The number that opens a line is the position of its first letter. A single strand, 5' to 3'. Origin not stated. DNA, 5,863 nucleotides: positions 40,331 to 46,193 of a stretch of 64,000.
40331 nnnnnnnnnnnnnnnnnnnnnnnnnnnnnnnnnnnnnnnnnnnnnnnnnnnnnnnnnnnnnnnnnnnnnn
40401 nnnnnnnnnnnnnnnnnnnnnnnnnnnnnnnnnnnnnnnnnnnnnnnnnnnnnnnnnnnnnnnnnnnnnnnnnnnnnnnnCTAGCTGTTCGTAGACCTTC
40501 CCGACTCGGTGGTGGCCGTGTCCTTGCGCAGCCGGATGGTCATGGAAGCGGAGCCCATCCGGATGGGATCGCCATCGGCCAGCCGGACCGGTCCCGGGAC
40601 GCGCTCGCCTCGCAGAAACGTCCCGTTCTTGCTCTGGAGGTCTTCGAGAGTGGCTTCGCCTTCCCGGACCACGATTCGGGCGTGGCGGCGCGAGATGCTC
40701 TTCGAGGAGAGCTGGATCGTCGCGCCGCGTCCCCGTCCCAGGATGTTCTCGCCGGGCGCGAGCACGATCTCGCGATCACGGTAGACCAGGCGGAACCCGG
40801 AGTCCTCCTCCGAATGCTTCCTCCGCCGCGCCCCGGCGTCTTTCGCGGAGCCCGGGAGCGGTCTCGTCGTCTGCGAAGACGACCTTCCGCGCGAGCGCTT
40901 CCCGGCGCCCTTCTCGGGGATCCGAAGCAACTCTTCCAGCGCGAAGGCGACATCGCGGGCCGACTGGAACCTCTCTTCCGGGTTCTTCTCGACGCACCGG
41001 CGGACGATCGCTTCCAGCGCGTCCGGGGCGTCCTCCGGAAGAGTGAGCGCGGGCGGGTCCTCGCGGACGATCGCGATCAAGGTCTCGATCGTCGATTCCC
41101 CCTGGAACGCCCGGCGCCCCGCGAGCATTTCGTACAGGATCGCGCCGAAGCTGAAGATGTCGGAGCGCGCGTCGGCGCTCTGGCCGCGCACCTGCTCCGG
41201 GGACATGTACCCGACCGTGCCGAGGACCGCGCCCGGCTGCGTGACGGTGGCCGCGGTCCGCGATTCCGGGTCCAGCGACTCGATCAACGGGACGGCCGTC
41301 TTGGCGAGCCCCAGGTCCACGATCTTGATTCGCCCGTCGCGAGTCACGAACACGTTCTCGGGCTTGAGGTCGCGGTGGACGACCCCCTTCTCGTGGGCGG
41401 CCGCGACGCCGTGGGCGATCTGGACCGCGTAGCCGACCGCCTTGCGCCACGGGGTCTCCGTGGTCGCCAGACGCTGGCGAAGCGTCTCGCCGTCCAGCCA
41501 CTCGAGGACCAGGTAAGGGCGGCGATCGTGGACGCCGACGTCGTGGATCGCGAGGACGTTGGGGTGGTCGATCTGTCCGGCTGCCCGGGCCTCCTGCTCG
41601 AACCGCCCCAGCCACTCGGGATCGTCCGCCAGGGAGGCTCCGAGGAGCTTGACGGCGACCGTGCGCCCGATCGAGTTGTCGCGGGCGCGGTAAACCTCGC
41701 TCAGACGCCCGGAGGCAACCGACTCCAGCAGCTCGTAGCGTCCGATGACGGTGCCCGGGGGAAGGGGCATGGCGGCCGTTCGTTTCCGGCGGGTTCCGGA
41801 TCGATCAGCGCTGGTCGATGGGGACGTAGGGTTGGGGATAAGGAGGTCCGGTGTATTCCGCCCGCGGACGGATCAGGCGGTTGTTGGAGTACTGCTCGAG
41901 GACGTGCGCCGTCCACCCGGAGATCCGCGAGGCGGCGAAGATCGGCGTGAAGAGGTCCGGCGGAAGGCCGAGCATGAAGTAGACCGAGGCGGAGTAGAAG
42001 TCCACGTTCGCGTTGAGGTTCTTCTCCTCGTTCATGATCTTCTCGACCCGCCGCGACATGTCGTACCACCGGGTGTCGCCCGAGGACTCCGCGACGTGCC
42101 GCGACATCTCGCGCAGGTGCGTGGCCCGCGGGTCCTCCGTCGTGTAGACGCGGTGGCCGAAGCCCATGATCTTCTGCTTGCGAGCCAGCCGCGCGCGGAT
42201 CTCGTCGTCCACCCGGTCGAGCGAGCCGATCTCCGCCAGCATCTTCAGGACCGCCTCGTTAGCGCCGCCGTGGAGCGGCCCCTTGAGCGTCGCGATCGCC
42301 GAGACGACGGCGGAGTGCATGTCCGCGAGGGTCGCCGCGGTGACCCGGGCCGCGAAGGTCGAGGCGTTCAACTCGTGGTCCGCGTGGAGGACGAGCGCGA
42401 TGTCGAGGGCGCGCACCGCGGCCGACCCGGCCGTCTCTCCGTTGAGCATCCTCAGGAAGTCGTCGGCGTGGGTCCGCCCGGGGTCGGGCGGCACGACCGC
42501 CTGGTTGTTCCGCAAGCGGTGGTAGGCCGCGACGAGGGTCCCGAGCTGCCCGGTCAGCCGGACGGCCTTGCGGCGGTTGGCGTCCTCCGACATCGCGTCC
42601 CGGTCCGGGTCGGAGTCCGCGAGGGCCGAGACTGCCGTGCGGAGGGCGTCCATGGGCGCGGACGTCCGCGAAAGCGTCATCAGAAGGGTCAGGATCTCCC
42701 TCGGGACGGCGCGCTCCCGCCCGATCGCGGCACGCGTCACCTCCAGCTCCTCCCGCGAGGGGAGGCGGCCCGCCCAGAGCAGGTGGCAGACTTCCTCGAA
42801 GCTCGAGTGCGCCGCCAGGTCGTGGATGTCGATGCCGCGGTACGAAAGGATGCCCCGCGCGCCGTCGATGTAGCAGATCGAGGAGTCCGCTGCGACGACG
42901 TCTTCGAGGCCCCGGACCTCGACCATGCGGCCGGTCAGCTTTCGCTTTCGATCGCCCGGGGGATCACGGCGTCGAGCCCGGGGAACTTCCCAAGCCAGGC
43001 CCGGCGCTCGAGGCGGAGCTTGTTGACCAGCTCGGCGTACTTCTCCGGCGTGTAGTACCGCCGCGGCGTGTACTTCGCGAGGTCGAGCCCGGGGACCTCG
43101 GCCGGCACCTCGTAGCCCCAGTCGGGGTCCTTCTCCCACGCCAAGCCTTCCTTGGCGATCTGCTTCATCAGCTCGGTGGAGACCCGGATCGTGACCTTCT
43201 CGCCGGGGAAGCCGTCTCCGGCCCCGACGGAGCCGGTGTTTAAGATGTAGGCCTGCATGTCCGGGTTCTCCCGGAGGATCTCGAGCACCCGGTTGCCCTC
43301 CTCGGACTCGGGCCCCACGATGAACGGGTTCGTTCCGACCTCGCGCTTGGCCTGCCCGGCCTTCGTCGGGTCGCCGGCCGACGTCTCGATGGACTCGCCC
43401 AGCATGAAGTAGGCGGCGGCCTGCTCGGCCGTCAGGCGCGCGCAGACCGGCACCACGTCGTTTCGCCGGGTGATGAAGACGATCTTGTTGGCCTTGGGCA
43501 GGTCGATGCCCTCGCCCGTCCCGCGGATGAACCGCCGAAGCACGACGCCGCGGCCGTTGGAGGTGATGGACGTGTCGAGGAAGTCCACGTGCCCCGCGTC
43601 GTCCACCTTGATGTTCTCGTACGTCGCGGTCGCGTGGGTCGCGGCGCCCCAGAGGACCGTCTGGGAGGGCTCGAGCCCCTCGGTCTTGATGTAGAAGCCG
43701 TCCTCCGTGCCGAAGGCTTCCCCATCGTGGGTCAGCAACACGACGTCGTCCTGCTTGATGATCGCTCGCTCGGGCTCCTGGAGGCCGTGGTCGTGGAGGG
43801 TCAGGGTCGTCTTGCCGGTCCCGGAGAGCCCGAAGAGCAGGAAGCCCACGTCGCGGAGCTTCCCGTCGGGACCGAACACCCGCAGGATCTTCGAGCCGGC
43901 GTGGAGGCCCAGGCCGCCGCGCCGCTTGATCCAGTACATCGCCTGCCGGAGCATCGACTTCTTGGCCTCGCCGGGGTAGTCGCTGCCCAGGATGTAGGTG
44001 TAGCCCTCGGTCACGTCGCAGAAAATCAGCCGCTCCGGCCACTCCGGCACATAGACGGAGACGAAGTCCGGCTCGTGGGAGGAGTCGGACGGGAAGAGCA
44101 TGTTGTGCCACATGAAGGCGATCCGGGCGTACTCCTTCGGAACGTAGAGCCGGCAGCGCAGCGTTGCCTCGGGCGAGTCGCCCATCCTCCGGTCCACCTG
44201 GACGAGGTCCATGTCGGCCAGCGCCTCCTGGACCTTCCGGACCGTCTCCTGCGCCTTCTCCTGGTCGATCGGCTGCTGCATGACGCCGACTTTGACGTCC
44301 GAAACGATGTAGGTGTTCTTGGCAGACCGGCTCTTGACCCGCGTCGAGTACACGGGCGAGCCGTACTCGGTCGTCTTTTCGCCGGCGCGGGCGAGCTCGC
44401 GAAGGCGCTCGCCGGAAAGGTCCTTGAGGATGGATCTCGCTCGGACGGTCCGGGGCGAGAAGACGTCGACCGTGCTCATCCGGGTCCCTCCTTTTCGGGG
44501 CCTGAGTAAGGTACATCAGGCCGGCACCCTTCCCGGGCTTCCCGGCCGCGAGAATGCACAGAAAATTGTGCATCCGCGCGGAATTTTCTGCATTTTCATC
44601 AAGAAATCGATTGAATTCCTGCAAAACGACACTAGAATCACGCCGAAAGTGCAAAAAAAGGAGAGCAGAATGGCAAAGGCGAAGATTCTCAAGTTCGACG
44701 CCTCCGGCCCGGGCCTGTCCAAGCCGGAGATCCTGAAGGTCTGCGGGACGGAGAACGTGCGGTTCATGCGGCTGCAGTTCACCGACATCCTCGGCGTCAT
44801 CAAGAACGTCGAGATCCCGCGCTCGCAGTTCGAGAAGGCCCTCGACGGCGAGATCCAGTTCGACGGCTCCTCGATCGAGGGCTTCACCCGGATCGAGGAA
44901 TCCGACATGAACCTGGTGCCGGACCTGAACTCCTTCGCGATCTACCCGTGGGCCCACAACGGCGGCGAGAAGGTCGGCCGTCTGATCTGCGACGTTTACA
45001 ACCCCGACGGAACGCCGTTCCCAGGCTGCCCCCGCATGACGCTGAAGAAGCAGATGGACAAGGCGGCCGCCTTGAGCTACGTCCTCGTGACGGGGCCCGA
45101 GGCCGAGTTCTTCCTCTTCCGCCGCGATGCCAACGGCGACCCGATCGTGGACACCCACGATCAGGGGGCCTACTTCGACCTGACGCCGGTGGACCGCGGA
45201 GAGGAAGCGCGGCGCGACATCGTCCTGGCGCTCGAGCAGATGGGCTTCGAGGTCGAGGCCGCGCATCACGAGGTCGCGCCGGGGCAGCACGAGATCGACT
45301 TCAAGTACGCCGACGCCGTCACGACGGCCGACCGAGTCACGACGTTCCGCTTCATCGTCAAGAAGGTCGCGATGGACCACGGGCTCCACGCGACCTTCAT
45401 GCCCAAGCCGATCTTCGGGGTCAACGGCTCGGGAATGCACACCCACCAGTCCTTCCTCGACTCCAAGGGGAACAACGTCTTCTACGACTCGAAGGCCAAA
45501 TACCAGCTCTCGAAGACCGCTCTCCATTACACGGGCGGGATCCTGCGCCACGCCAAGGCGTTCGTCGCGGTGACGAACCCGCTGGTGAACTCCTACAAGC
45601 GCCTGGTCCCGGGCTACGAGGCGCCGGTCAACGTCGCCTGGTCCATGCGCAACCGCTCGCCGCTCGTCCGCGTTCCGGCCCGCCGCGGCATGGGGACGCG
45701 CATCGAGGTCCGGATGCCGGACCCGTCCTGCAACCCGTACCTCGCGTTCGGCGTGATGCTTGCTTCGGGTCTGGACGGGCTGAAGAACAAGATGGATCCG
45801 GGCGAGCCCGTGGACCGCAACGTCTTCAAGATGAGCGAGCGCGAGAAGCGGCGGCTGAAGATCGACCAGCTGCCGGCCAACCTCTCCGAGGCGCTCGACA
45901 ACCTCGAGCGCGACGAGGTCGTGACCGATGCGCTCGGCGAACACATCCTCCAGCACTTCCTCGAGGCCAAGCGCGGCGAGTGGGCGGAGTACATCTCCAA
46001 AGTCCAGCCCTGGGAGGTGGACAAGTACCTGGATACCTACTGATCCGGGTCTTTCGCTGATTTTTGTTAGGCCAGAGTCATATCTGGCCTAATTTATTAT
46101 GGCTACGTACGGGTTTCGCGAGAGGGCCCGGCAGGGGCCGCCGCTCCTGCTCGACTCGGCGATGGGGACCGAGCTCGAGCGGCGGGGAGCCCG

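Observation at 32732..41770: Co-transcribed trio: STAND Ser/Thr kinase-NTPase, B12-binding radical SAM enzyme and a secreted neutral ceramidase-like hydrolase, facing an FHA kinase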

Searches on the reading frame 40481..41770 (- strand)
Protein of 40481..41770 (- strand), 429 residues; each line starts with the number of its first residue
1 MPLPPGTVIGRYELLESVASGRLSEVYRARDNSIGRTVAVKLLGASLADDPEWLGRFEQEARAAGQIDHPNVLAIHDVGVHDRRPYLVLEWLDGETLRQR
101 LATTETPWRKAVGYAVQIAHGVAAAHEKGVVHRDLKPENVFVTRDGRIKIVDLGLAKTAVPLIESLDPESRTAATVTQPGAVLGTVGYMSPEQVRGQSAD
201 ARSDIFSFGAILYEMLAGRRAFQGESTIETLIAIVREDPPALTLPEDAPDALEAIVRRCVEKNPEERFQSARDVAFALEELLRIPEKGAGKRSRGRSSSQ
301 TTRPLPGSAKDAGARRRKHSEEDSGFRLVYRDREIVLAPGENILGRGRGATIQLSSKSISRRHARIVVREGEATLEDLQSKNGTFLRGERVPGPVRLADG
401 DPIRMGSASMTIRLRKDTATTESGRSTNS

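Call 5: search_protein_families(library=pfam, proteins=[window:40481-41770:-], max_evalue=0.01)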
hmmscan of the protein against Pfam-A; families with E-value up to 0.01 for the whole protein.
window:40481-41770:- (429 aa): 7 families
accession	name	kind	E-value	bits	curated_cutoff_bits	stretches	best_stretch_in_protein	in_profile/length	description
PF00069.31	Pkinase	-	2.4e-45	155.4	31.7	1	12-269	1-253/263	Protein kinase domain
PF07714.23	PK_Tyr_Ser-Thr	-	4.7e-36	124.9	23.1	1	14-268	3-249/258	Protein tyrosine and serine/threonine kinase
PF00498.31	FHA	-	8.5e-20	71.4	20.7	1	343-406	2-67/67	FHA domain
PF16697.10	Yop-YscD_cpl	-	3.4e-09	37.3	33.2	1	334-412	11-90/94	Inner membrane component of T3SS, cytoplasmic domain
PF01636.29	APH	-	1.1e-08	35.5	23.2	1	125-162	165-203/239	Phosphotransferase enzyme family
PF03109.22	ABC1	-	6.3e-08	32.5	22.9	1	85-158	143-216/244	ABC1 atypical kinase-like domain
PF06293.20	Kdo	-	0.0033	17.3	21.3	1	76-154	84-167/207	Lipopolysaccharide kinase (Kdo/WaaP) family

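Call 7: search_protein_families(library=ncbifam, proteins=[window:40481-41770:-], max_evalue=0.01)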
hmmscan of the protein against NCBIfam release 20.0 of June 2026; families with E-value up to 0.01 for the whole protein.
window:40481-41770:- (429 aa): 32 families (the best 25 are shown)
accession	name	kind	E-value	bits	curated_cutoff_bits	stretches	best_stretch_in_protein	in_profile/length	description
NF033483.0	PknB_PASTA_kin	equivalog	5e-90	303.1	450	1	9-321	6-307/563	Stk1 family PASTA domain-containing Ser/Thr kinase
NF052427.1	StpK7MSMEG_1200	equivalog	1.4e-55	188.9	900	1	7-302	4-287/601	serine/threonine protein kinase StpK7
NF047741.1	antiphage_MADS6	equivalog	7.2e-43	147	460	2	116-297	306-473/612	methylation-associated defense system protein kinase MAD6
TIGR03903.1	TOMM_kin_cyc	equivalog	1.1e-42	146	705.75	1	35-288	3-254/1267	TOMM system kinase/cyclase fusion protein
NF009651.0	PRK13184.1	equivalog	3.9e-40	137.6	839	1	9-282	1-291/932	serine/threonine-protein kinase PknD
NF038150.1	lanthi_synth_IV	equivalog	3.5e-30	105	650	1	7-290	186-460/851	class IV lanthionine synthetase LanL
NF053615.1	SerThrKinAfsKStmc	equivalog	3.5e-29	102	1300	1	9-269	12-256/809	protein serine/threonine kinase AfsK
NF033442.0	BREX_PglW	equivalog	2.2e-18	65.4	990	1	9-281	203-486/1391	BREX system serine/threonine kinase PglW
NF049868.1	FhaB_Rv0019c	equivalog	7.5e-17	61.8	125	1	330-410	76-156/158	FHA domain-containing protein FhaB/FipA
NF038151.1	lanthi_synth_III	equivalog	1.3e-13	50.3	575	1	26-269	236-472/833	class III lanthionine synthetase LanKC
NF052573.1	HisKinEspAMyxo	equivalog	1.7e-12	46.2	1400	1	336-410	42-116/755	serine histidine kinase EspA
TIGR03724.2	arch_bud32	equivalog_domain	1.1e-09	38.1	125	1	56-158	39-133/193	KEOPS complex kinase/ATPase Bud32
NF058632.1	SerThrKinPrkT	equivalog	2.1e-09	36.9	280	1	11-154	22-163/322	serine/threonine protein kinase PrkT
NF011464.0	PRK14879.1-7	equivalog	1.3e-07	31.5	246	1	72-157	68-150/221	Kae1-associated kinase Bud32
NF011463.0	PRK14879.1-4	equivalog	3.8e-07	29.8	188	1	56-157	64-161/237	Kae1-associated kinase Bud32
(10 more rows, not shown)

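Call 55: search_protein_families(library=padloc, proteins=[window:40481-41770:-], max_evalue=0.001)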
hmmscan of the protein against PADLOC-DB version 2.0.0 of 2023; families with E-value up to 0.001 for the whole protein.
window:40481-41770:- (429 aa): 35 families (the best 25 are shown)
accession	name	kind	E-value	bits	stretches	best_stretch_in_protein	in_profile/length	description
PDLC04042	PD-T4-6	-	4.4e-89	297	1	7-287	6-278/292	-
PDLC04061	PD-T4-6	-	1.4e-82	276.8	1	10-307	16-312/510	-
PDLC04053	PD-T4-6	-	1.5e-80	269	1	6-289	5-279/311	-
PDLC04060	PD-T4-6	-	1.3e-78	263.1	1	8-283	6-271/486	-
PDLC04043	PD-T4-6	-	3e-78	261.9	1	7-285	12-281/452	-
PDLC04057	PD-T4-6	-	4.5e-76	254.6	1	7-284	5-273/443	-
PDLC04039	PD-T4-6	-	4.6e-73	244.8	1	6-315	10-308/458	-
PDLC04054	PD-T4-6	-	4.8e-73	244.6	1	1-306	1-299/347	-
PDLC04047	PD-T4-6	-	1.5e-71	239.2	1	7-284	7-275/327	-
PDLC04138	mad6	-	8.2e-70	234.4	1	4-292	45-324/659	mads_6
PDLC04052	PD-T4-6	-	1.6e-69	233.5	1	6-319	5-311/496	-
PDLC04041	PD-T4-6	-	1.6e-66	223.4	1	3-280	21-292/443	-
PDLC04040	PD-T4-6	-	6.3e-66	221.2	1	20-327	4-313/547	-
PDLC01088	C3a189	-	1.6e-64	216.8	1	20-269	7-249/840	kinase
PDLC04048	PD-T4-6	-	2.2e-63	212.8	1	9-319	9-309/354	-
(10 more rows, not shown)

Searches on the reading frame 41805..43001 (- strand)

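Call 21: search_protein_families(library=pfam, proteins=[window:41805-43001:-], max_evalue=0.001)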
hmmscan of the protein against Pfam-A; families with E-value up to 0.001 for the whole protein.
window:41805-43001:- (398 aa): 1 family
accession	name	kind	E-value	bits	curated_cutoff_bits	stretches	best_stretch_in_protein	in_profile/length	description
PF00285.26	Citrate_synt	-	2.1e-133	445.2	27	1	31-380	1-357/357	Citrate synthase, C-terminal domain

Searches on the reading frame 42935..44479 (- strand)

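Call 21: search_protein_families(library=pfam, proteins=[window:42935-44479:-], max_evalue=0.001)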
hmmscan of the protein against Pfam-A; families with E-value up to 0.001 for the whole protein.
window:42935-44479:- (514 aa): 1 family
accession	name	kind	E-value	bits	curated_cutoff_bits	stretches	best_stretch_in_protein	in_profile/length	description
PF01293.25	PEPCK_ATP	-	1.1e-79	268.8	26.5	1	17-466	3-463/465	Phosphoenolpyruvate carboxykinase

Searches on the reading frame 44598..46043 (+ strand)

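Call 21: search_protein_families(library=pfam, proteins=[window:44598-46043:+], max_evalue=0.001)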
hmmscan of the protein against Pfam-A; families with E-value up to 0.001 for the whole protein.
window:44598-46043:+ (481 aa): 2 families
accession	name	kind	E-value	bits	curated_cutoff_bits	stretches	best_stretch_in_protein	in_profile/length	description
PF00120.29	Gln-synt_C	-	6.6e-139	463.2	24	1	143-477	2-344/344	Glutamine synthetase, catalytic domain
PF03951.24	Gln-synt_N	-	3.9e-30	103.7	33.4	1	53-136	1-82/82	Glutamine synthetase, beta-Grasp domain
